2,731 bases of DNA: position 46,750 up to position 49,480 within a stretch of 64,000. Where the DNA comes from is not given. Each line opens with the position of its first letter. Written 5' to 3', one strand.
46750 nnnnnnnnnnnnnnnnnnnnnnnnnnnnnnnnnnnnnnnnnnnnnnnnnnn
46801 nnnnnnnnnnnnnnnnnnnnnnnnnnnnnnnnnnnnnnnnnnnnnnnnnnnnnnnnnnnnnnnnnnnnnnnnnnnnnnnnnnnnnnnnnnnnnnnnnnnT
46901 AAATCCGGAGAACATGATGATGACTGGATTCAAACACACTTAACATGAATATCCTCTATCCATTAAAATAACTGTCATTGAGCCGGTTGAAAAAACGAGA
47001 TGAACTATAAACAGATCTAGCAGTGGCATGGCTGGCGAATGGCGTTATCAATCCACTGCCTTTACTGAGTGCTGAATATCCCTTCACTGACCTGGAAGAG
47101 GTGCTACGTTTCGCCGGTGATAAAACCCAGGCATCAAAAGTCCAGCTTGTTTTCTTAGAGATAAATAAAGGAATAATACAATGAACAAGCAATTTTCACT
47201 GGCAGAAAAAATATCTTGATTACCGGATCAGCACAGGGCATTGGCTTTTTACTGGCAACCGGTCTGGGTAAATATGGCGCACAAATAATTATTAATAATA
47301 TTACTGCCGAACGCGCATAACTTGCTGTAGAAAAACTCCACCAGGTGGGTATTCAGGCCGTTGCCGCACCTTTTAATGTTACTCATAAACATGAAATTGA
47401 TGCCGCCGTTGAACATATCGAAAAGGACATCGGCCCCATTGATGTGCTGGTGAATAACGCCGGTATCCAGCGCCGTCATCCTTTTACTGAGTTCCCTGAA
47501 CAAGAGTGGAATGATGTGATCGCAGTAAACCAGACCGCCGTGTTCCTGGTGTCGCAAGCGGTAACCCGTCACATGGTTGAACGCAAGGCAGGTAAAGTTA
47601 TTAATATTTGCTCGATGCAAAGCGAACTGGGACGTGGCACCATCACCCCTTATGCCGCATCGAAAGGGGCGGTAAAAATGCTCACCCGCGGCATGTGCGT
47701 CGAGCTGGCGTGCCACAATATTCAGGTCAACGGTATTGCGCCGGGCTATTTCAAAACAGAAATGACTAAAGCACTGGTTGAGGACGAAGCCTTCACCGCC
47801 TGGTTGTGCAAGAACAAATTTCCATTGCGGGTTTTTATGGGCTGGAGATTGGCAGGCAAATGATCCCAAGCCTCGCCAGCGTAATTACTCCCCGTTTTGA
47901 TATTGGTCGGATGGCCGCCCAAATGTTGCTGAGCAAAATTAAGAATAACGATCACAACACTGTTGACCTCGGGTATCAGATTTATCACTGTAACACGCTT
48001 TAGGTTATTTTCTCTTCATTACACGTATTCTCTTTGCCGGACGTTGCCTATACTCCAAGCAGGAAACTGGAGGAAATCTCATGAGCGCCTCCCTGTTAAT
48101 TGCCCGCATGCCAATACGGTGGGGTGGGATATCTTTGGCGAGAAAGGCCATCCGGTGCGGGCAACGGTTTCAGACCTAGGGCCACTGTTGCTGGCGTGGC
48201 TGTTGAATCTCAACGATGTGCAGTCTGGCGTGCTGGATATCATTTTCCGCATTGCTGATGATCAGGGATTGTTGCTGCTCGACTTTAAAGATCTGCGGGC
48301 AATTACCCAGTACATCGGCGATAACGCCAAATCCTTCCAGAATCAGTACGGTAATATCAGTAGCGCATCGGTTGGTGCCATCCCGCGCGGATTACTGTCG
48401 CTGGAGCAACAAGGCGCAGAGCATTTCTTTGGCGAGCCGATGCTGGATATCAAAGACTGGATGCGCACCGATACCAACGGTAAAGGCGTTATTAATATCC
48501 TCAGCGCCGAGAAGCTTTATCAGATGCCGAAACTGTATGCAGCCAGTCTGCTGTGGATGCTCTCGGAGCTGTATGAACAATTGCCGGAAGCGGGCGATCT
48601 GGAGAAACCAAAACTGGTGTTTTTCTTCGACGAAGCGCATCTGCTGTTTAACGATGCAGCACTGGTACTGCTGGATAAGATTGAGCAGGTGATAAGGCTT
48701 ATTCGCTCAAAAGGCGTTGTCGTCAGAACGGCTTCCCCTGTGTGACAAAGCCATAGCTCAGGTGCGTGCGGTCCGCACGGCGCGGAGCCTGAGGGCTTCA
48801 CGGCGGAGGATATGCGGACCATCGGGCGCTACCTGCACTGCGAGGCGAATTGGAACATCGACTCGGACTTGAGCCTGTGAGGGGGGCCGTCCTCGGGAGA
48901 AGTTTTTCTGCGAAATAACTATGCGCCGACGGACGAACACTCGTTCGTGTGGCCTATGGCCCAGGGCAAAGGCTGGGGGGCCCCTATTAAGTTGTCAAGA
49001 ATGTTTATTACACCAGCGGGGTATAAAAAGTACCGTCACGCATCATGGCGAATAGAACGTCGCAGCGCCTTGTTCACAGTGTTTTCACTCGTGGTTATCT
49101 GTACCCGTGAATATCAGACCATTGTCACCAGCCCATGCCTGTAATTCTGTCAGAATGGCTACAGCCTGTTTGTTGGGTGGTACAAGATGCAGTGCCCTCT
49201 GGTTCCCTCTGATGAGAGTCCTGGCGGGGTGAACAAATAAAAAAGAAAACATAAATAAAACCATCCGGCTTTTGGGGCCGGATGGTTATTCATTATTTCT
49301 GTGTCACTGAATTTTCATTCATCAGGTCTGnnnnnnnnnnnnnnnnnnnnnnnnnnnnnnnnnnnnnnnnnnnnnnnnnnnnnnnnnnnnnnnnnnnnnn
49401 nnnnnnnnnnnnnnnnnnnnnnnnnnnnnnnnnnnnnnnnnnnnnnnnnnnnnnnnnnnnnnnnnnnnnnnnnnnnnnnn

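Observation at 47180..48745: Remnants of idnO, a LacI-type regulator and yjgR lie inside the island next to the integrase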

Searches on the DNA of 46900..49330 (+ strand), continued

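Call 30: search_dna_similar(query=window:48113-48717:+, collection=ecoli_genomes, mode=near, max_rows=30, rows=spread)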
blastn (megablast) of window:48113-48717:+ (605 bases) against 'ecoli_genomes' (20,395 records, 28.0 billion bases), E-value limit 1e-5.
Records with a match: 5425; places in all: 5426; records where one place covers at least 80% of the query: 5424.
Genomes with a match: 5425 of 5426; with a place that covers at least 80% of the query: 5424. Places per genome that has any: lowest 1, median 1, highest 2. On chromosomes: 5423 places; on plasmids: 3.
Best place of each record, by identity: 90-95% 5417; 80-90% 8.
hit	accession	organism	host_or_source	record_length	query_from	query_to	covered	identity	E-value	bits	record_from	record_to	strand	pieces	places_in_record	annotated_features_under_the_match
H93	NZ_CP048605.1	Escherichia coli strain PapRG-06-5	Papio papio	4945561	1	605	100%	93.9%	0e+0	915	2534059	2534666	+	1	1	yjgR: helicase HerA-like C-terminal domain-containing protein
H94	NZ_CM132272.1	Escherichia coli strain 20AR0354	Homo sapiens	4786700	6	605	99%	94.2%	0e+0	915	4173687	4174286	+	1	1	yjgR: helicase HerA-like C-terminal domain-containing protein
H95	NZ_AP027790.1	Escherichia coli strain 2017.06.05CC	Homo sapiens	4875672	6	605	99%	94.0%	0e+0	909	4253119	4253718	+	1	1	yjgR: helicase HerA-like C-terminal domain-containing protein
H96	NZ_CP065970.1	Escherichia coli strain FDAARGOS_1058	missing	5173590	6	605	99%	93.8%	0e+0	904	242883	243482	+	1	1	yjgR: helicase HerA-like C-terminal domain-containing protein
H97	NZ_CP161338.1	Escherichia coli strain PEC1012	Wild bird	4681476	6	605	99%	93.8%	0e+0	904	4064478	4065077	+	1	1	yjgR: helicase HerA-like C-terminal domain-containing protein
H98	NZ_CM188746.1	Escherichia coli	chicken farms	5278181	6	605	99%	93.8%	0e+0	904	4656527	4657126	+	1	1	yjgR: helicase HerA-like C-terminal domain-containing protein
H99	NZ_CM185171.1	Escherichia coli strain AB_24_S34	Mula Mutha River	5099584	6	605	99%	93.7%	0e+0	898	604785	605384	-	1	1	yjgR: helicase HerA-like C-terminal domain-containing protein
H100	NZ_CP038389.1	Escherichia coli O55:H7 strain DEC5B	Homo sapiens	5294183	6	605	99%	93.5%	0e+0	893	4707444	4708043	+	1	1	yjgR: helicase HerA-like C-terminal domain-containing protein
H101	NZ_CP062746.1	Escherichia coli O157:H7 strain Z1504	Bovine Faeces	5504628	6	605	99%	93.5%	0e+0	893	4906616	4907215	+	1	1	yjgR: helicase HerA-like C-terminal domain-containing protein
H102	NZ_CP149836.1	Escherichia coli strain 2024CK-00184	Homo sapiens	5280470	6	605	99%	93.5%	0e+0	893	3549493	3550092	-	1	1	yjgR: helicase HerA-like C-terminal domain-containing protein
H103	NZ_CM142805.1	Escherichia coli strain GPEC673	chicken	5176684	6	605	99%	93.5%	0e+0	893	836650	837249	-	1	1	yjgR: helicase HerA-like C-terminal domain-containing protein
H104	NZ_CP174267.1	Escherichia coli str. K-12 substr. MG1655 strain K-12 ...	not applicable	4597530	1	605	100%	92.6%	0e+0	870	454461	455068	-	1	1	yjgR: helicase HerA-like C-terminal domain-containing protein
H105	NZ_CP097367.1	Escherichia coli strain AGR6128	water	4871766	6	605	99%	93.3%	0e+0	887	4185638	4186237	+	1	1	yjgR: helicase HerA-like C-terminal domain-containing protein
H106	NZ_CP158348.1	Escherichia coli strain 23713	Homo sapiens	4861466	6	605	99%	93.3%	0e+0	887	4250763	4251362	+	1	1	yjgR: helicase HerA-like C-terminal domain-containing protein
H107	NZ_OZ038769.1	Escherichia coli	-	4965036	6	605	99%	93.3%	0e+0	887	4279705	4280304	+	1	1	yjgR: helicase HerA-like C-terminal domain-containing protein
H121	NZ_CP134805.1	Escherichia coli strain E7-1N7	agricultural environment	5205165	6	605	99%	92.3%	0e+0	854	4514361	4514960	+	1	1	yjgR: helicase HerA-like C-terminal domain-containing protein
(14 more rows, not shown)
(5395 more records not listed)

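Call 31: get_annotated_region(hit=H66, flank=6000)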
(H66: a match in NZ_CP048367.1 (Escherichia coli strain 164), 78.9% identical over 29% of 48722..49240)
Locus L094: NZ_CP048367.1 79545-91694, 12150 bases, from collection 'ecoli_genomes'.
description: Escherichia coli strain 164 chromosome, complete genome
organism: Escherichia coli strain 164 (NCBI taxid 562)
replicon: chromosome; assembly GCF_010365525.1
host: -; source: environment; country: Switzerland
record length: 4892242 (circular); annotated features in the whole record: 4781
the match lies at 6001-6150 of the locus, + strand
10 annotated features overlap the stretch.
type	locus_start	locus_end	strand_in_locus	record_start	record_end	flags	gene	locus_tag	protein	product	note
CDS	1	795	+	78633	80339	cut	-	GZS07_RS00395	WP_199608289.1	site-specific DNA-methyltransferase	-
CDS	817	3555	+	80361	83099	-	-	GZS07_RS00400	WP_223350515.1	DEAD/DEAH box helicase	-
CDS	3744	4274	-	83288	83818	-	-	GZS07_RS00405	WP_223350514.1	hypothetical protein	-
CDS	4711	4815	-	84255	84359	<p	-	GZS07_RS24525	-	antirestriction protein ArdA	incomplete; partial in the middle of a contig; missing C-terminus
CDS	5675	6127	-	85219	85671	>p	-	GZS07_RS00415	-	tyrosine-type recombinase/integrase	incomplete; partial in the middle of a contig; missing N-terminus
CDS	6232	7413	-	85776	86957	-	-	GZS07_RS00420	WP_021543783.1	tyrosine-type recombinase/integrase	-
tRNA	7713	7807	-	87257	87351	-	-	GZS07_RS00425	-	tRNA-Sec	-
CDS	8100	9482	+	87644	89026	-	yicJ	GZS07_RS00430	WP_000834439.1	glycoside-pentoside-hexuronide family transporter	-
CDS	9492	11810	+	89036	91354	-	yicI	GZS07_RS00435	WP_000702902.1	alpha-xylosidase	-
CDS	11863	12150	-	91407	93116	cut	yicH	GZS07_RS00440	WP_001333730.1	AsmA family protein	-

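Call 32: get_annotated_region(hit=H58, flank=8000)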
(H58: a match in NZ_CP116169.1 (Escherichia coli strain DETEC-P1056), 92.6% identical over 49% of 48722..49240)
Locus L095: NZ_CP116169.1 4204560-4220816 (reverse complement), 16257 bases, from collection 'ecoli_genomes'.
description: Escherichia coli strain DETEC-P1056 chromosome, complete genome
organism: Escherichia coli strain DETEC-P1056 (NCBI taxid 562)
replicon: chromosome; assembly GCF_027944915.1
host: -; source: ICU patient rectal swab; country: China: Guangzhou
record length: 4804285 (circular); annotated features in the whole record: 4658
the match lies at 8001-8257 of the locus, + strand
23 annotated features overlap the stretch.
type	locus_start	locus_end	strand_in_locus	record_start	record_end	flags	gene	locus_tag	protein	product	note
CDS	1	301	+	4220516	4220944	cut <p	tnpA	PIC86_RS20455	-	IS66-like element accessory protein TnpA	incomplete; partial in the middle of a contig; missing C-terminus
CDS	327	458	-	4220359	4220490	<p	-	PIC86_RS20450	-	transposase domain-containing protein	incomplete; partial in the middle of a contig; missing N-terminus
CDS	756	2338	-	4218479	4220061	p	tnpC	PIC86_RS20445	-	IS66 family transposase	frameshifted; internal stop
CDS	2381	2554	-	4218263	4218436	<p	-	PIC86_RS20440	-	IS66 family insertion sequence element accessory protein TnpB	incomplete; partial in the middle of a contig; missing N-terminus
CDS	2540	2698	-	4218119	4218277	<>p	-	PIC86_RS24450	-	phage tail tape measure protein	frameshifted; incomplete; partial in the middle of a contig; missing N-terminus and C-terminus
CDS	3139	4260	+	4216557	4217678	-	ompC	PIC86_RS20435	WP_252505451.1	porin OmpC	-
CDS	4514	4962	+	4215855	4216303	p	-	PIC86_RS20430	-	phage minor tail protein L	frameshifted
CDS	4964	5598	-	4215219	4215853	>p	-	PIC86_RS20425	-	transposase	frameshifted; incomplete; partial in the middle of a contig; missing C-terminus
CDS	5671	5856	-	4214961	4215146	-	-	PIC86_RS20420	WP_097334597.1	Rop family plasmid primer RNA-binding protein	-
CDS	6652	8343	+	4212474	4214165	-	-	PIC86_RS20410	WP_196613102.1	T6SS phospholipase effector Tle1-like catalytic domain-containing protein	-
CDS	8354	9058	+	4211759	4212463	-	-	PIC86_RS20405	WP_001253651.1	DUF2931 family protein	-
CDS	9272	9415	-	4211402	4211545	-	-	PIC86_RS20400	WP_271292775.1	replication initiation protein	-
CDS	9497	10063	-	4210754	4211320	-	-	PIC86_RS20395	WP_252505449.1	YagK/YfjJ domain-containing protein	-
CDS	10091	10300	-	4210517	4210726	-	-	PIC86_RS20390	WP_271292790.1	YagK/YfjJ domain-containing protein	-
CDS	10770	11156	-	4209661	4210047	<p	-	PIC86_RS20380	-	DNA-binding protein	incomplete; partial in the middle of a contig; missing N-terminus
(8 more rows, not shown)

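Call 44: get_annotated_region(hit=H104, flank=9000)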
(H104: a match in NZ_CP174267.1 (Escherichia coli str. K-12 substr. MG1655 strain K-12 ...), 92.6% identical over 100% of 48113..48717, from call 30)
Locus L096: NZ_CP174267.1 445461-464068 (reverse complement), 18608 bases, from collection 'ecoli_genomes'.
description: Escherichia coli str. K-12 substr. MG1655 strain K-12 isolate original strain chromosome, complete genome
organism: Escherichia coli str. K-12 substr. MG1655 strain K-12 substr. MG1655 (NCBI taxid 511145)
replicon: chromosome; assembly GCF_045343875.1
host: not applicable; source: not applicable; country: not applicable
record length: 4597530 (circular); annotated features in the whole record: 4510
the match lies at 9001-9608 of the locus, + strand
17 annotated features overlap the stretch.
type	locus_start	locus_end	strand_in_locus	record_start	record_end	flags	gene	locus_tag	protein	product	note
CDS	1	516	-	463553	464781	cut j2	-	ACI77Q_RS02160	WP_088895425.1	IS3-like element IS2 family transposase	programmed frameshift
CDS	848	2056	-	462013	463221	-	-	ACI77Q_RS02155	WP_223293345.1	phage integrase central domain-containing protein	-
tRNA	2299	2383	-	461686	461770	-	-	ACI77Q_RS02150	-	tRNA-Leu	-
CDS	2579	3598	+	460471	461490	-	ahr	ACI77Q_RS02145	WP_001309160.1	NADPH-dependent aldehyde reductase Ahr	-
CDS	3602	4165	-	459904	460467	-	idnK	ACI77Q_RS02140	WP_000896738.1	gluconokinase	-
CDS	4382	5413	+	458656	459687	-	idnD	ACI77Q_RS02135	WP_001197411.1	L-idonate 5-dehydrogenase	-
CDS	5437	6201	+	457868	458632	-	idnO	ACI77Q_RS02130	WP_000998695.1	gluconate 5-dehydrogenase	-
CDS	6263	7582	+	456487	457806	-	idnT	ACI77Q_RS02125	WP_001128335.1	gnt-II system L-idonate transporter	-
CDS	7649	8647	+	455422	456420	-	idnR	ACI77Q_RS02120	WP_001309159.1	DNA-binding transcriptional regulator IdnR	-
CDS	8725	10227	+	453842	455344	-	yjgR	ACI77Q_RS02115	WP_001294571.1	helicase HerA-like C-terminal domain-containing protein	-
CDS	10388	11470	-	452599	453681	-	lptG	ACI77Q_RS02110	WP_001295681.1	LPS export ABC transporter permease LptG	-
CDS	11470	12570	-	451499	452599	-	lptF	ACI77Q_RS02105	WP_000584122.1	LPS export ABC transporter permease LptF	-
CDS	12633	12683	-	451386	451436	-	ytgA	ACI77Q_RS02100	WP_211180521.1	protein YtgA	-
CDS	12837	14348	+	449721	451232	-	pepA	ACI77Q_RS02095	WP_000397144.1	leucyl aminopeptidase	-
CDS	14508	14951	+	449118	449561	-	holC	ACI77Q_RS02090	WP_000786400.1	DNA polymerase III subunit chi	-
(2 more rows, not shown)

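Call 45: get_annotated_region(hit=H121, flank=9000)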
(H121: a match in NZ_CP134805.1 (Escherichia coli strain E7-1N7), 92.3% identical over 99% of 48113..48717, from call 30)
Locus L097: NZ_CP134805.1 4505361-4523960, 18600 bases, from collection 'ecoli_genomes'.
description: Escherichia coli strain E7-1N7 chromosome, complete genome
organism: Escherichia coli strain E7-1N7 (NCBI taxid 562)
replicon: chromosome; assembly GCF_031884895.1
host: -; source: agricultural environment; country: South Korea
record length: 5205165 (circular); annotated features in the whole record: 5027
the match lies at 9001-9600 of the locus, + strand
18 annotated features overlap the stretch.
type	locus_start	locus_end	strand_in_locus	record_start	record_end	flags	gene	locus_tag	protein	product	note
CDS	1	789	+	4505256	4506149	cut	-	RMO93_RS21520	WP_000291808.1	BrxR family helix-turn-helix transcriptional regulator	-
CDS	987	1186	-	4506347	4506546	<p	-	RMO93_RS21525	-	transposase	frameshifted; incomplete; partial in the middle of a contig; missing C-terminus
CDS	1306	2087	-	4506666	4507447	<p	-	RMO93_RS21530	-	tyrosine-type recombinase/integrase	frameshifted; incomplete; partial in the middle of a contig; missing C-terminus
tRNA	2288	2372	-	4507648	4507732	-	-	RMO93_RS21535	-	tRNA-Leu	-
CDS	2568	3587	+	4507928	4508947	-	ahr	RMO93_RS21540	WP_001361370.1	NADPH-dependent aldehyde reductase Ahr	-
CDS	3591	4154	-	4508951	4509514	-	idnK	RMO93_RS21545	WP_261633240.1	gluconokinase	-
CDS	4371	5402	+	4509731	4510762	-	idnD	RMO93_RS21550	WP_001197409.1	L-idonate 5-dehydrogenase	-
CDS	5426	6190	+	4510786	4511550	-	idnO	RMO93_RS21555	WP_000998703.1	gluconate 5-dehydrogenase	-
CDS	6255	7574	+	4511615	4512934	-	idnT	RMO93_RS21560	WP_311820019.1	gnt-II system L-idonate transporter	-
CDS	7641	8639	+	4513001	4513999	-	idnR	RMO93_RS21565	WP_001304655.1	DNA-binding transcriptional regulator IdnR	-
CDS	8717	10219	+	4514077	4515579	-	yjgR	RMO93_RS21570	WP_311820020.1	helicase HerA-like C-terminal domain-containing protein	-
CDS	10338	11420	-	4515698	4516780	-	lptG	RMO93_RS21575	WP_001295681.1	LPS export ABC transporter permease LptG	-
CDS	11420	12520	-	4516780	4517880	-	lptF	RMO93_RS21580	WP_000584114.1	LPS export ABC transporter permease LptF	-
CDS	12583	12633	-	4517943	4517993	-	ytgA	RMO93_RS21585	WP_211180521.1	protein YtgA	-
CDS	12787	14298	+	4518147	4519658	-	pepA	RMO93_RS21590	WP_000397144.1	leucyl aminopeptidase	-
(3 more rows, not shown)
